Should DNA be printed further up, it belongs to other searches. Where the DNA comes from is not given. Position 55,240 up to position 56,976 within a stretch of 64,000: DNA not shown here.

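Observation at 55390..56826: SpoIIE-position gene encodes a soluble PP2C phosphatase without the roughly 320-aa membrane domain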

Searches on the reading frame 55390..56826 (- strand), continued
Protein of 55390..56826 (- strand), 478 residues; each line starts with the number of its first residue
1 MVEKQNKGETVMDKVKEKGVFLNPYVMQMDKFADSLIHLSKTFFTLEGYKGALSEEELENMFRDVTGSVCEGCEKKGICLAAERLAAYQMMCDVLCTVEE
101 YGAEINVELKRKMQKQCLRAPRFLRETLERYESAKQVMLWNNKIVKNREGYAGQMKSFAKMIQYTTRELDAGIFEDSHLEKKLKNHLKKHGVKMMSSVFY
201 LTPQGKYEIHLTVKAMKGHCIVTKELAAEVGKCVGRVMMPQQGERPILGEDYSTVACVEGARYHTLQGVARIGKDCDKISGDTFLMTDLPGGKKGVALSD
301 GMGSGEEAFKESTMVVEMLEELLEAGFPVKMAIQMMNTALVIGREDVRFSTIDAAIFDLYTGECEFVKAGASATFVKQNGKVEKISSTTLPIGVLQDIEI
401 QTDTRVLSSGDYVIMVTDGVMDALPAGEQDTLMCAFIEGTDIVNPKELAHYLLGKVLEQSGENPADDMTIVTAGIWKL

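Call 36: list_cluster_members(proteins=[P0130, P0131, P0154, P0161, P0163, P0187, P0209, P0212, P0217, P0245])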
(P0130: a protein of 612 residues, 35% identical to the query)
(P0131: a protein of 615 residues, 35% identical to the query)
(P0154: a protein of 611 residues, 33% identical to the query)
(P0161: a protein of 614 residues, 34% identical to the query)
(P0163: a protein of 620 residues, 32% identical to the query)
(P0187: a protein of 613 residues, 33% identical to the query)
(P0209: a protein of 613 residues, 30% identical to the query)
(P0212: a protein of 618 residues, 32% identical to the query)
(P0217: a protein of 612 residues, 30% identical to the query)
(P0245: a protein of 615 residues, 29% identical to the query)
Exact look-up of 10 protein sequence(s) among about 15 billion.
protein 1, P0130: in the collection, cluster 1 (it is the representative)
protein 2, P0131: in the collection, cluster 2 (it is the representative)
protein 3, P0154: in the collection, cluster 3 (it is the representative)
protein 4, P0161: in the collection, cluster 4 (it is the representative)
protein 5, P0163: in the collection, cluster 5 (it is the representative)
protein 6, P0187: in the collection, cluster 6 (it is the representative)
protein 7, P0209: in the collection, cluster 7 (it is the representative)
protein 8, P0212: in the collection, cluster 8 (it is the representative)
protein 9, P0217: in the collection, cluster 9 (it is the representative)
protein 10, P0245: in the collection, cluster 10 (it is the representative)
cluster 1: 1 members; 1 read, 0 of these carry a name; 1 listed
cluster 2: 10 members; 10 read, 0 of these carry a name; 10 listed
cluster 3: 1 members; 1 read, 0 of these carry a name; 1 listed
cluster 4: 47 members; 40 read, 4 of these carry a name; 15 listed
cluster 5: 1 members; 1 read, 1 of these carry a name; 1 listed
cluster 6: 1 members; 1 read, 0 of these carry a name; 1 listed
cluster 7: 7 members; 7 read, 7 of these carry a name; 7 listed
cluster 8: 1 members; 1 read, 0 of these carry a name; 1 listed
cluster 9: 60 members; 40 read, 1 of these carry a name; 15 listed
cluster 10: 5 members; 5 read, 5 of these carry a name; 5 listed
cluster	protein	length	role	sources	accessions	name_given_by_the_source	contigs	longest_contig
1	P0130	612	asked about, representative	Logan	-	-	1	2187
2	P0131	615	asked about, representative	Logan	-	-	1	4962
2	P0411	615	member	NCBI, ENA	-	-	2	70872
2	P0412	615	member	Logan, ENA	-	-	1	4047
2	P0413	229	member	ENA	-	-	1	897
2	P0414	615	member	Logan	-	-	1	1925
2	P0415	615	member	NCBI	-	-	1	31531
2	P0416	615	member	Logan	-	-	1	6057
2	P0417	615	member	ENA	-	-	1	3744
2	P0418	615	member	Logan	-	-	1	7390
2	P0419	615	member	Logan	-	-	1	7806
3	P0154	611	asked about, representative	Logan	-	-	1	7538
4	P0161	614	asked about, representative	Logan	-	-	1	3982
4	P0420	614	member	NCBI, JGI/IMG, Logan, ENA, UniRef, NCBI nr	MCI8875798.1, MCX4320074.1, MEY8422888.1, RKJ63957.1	MAG: SpoIIE family protein phosphatase [Lachnospiraceae bacterium] | SpoIIE family protein phosphatase n=1 Tax=Roseburia sp. 1XD42-69 TaxID=2320088 ... | SpoIIE family protein phosphatase [Roseburia sp. 1XD42-69]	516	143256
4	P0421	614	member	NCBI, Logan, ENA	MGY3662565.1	MAG: SpoIIE family protein phosphatase [Roseburia sp. 1XD42-69]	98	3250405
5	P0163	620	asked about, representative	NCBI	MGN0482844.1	MAG: SpoIIE family protein phosphatase [Lachnospiraceae bacterium]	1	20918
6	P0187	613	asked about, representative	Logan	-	-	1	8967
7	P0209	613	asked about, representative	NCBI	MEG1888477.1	MAG: SpoIIE family protein phosphatase [Lachnospiraceae bacterium]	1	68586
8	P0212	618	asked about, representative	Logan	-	-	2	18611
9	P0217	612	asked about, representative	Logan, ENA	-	-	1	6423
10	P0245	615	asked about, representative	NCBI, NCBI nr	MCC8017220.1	MAG: SpoIIE family protein phosphatase [Lachnospiraceae bacterium] | SpoIIE family protein phosphatase [Lachnospiraceae bacterium]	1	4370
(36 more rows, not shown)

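Call 57: predict_structure(alignment_id=A2)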
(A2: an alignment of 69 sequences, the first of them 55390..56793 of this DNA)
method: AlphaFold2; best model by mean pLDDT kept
length: 467 residues; sequences in the alignment: 69
mean_pLDDT: 87.6   pTM: 0.74
mean pLDDT of the five models: 87.6, 87.0, 85.0, 85.0, 83.8
residues with pLDDT >= 90: 232; 70-90: 218; 50-70: 8; < 50: 9
segments of 3 or more residues with pLDDT < 50: 1-9
pLDDT, mean of each block of 10 residues (from residue 1): 40 77 86 75 88 90 84 88 87 80 87 91 89 85 86 78 85 93 90 82 91 93 90 88 90 94 86 90 93 85 93 89 89 82 94 94 93 91 86 94 95 92 94 96 92 90 94
secondary structure, 60 per line:
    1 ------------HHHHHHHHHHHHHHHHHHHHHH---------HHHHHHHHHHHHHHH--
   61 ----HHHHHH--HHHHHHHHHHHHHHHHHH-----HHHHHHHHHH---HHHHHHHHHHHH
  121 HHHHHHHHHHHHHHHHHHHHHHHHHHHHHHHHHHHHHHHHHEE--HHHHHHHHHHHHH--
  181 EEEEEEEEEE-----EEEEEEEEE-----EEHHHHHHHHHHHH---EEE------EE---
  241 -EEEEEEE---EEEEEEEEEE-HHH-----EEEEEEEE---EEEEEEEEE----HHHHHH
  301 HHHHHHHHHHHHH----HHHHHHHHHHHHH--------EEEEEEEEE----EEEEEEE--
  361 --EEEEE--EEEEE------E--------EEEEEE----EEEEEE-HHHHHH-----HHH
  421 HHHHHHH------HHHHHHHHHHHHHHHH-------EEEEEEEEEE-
elements in order: H13-34 H44-58 H65-70 H73-90 H96-105 H109-161 H166-178 E181-190 E196-204 H212-223 E227-229 E242-248 E252-261 E271-278 E282-290 H295-313 H318-330 E339-347 E352-358 E363-367 E370-374 E390-395 E400-405 H407-412 H418-427 H434-449 E457-466

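Call 59: fold_search(model_id=the predicted structure, library=pdb)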
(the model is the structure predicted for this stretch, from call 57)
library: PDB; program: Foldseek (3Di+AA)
matches with E <= 10: 522; with E <= 0.001: 157
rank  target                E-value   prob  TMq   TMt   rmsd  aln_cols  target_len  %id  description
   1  5ucg_B                1.7e-23  1.00  0.56  0.75   6.3       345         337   27  Structure of the PP2C Phosphatase Domain and a Fragment of the Regulatory Domain of the Cell Fate Determinant SpoIIE f (released 2017-05-31)
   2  5ucg_A                3.2e-23  1.00  0.55  0.72   6.6       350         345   26  Structure of the PP2C Phosphatase Domain and a Fragment of the Regulatory Domain of the Cell Fate Determinant SpoIIE f (released 2017-05-31)
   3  5ucg_E                2.9e-22  1.00  0.57  0.77   5.9       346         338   27  Structure of the PP2C Phosphatase Domain and a Fragment of the Regulatory Domain of the Cell Fate Determinant SpoIIE f (released 2017-05-31)
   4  5ucg_C                3.2e-22  1.00  0.54  0.74   6.5       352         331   25  Structure of the PP2C Phosphatase Domain and a Fragment of the Regulatory Domain of the Cell Fate Determinant SpoIIE f (released 2017-05-31)
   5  5ucg_D                3.6e-22  1.00  0.57  0.77   5.9       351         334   26  Structure of the PP2C Phosphatase Domain and a Fragment of the Regulatory Domain of the Cell Fate Determinant SpoIIE f (released 2017-05-31)
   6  5mqh                  4.9e-19  1.00  0.40  0.77   4.3       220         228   31  Structure of the Phosphatase Domain of the Cell Fate Determinant SpoIIE from Bacillus subtilis in a crystal form without (released 2017-05-31)
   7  3pu9_A                2.2e-15  1.00  0.42  0.81   3.0       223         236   24  Crystal structure of serine/threonine phosphatase Sphaerobacter thermophilus DSM 20745 (released 2010-12-22)
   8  3w40_A                8.3e-12  1.00  0.35  0.75   4.5       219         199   19  Crystal structure of RsbX in complex with magnesium in space group P1 (released 2014-01-22)
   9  3ke6_A                2.5e-11  1.00  0.41  0.54   2.9       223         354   17  The crystal structure of the RsbU and RsbW domains of Rv1364c from Mycobacterium tuberculosis (released 2010-11-10)
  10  2pk0_A                3.8e-11  1.00  0.39  0.69   3.9       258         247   15  Structure of the S. agalactiae serine/threonine phosphatase at 2.65 resolution (released 2007-06-12)
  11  3t9q_A                4.2e-11  1.00  0.28  0.56  13.5       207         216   28  Structure of the Phosphatase Domain of the Cell Fate Determinant SpoIIE from Bacillus subtilis (Mn presoaked) (released 2011-12-07)
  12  2jfs                  8.3e-11  1.00  0.36  0.67   3.8       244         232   16  Crystal structure of the PPM Ser-Thr phosphatase MsPP from Mycobacterium smegmatis in complex with cacodylate (released 2007-07-24)
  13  2pk0_C                1.1e-10  1.00  0.38  0.70   3.7       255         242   16  Structure of the S. agalactiae serine/threonine phosphatase at 2.65 resolution (released 2007-06-12)
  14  3ke6_B                1.3e-10  1.00  0.40  0.52   3.8       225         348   17  The crystal structure of the RsbU and RsbW domains of Rv1364c from Mycobacterium tuberculosis (released 2010-11-10)
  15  2j86_A                1.3e-10  1.00  0.38  0.71   3.5       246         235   16  Structural analysis of the PP2C Family Phosphatase tPphA of Thermosynechococcus elongatus (released 2007-11-06)
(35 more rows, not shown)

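Call 60: list_cluster_members(proteins=[P0132, P0134, P0140, P0151, P0193, P0198, P0147, P0167, P0236, P0145])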
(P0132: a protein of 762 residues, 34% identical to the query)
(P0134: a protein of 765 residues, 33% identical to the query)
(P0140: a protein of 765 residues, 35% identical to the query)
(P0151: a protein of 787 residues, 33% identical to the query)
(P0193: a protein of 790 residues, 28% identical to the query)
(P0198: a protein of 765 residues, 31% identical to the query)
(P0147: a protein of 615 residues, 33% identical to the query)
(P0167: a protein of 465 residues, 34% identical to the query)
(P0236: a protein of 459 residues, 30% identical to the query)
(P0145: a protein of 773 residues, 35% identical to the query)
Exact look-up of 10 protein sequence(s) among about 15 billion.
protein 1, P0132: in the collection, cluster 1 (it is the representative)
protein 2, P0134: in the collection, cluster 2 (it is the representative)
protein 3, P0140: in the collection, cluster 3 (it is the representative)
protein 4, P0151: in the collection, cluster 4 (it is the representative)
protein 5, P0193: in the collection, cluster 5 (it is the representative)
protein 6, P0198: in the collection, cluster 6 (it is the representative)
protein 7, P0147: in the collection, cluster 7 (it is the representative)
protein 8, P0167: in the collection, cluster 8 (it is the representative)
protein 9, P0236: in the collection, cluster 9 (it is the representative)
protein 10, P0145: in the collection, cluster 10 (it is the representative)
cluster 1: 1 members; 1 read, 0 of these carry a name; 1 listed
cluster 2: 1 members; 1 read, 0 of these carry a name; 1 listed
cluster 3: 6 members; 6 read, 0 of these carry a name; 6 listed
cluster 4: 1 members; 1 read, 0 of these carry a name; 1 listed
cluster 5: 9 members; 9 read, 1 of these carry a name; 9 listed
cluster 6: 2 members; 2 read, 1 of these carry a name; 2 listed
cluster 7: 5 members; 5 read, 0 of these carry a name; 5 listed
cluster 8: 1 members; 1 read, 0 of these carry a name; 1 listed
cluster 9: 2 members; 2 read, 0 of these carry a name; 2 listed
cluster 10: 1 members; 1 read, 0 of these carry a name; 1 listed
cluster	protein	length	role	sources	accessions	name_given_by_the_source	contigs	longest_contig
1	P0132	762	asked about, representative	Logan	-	-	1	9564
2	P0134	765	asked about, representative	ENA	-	-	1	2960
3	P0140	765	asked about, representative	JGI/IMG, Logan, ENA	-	-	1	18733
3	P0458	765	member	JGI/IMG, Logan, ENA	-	-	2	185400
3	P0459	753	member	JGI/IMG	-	-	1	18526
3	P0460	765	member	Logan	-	-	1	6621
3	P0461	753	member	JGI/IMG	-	-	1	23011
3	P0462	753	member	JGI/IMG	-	-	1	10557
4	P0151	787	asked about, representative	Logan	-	-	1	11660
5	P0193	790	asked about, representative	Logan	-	-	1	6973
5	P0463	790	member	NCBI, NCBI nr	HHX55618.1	MAG TPA: SpoIIE family protein phosphatase [Clostridiales bacterium] | SpoIIE family protein phosphatase [Clostridiales bacterium]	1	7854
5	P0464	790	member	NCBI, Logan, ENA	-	-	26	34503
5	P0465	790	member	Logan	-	-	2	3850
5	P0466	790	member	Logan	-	-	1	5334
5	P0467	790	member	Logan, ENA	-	-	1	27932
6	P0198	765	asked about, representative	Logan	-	-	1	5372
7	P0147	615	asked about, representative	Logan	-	-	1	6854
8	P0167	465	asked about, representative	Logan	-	-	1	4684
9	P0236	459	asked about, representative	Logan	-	-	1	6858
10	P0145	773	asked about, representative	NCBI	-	-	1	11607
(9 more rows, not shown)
